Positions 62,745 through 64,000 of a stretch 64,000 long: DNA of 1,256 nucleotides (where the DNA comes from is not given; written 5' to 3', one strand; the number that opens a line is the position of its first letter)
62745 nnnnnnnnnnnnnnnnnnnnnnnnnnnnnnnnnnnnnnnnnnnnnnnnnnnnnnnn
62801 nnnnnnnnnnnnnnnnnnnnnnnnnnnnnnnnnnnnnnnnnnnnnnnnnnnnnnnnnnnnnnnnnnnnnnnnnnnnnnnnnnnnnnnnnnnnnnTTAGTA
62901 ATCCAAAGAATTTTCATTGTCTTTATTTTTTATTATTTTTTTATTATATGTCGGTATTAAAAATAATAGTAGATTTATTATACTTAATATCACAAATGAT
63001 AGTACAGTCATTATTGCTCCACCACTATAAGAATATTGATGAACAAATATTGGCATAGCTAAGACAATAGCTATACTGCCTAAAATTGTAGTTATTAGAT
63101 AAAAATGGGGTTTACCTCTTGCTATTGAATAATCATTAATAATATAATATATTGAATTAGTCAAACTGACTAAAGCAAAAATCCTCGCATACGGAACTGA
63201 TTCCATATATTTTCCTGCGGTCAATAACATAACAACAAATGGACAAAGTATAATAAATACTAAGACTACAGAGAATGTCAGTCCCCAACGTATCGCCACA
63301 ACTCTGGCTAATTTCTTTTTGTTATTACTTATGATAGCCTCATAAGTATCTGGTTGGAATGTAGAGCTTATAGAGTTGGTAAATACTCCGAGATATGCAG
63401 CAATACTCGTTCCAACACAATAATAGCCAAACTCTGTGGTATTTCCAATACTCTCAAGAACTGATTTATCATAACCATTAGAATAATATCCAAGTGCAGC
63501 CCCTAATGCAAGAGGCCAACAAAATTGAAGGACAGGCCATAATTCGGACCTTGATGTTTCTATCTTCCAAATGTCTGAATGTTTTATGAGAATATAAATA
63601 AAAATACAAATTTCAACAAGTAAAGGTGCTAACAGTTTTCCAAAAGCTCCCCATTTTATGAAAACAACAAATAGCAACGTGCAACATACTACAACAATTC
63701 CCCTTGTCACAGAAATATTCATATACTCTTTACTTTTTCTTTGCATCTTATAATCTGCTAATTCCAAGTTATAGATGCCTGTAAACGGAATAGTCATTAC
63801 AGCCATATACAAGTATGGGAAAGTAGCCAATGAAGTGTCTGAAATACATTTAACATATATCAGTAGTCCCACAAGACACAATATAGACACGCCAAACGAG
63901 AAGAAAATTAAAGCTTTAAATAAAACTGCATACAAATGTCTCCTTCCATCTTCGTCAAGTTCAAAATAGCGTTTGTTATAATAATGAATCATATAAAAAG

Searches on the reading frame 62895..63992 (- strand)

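Call 10: search_protein_families(library=pfam, proteins=[window:62895-63992:-], max_evalue=0.001)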
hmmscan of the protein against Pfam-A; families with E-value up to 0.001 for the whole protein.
window:62895-63992:- (365 aa): 1 family
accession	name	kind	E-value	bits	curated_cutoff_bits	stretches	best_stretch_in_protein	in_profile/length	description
PF13440.11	Polysacc_synt_3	-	7.8e-10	38.9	23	1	27-267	49-293/293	Polysaccharide biosynthesis protein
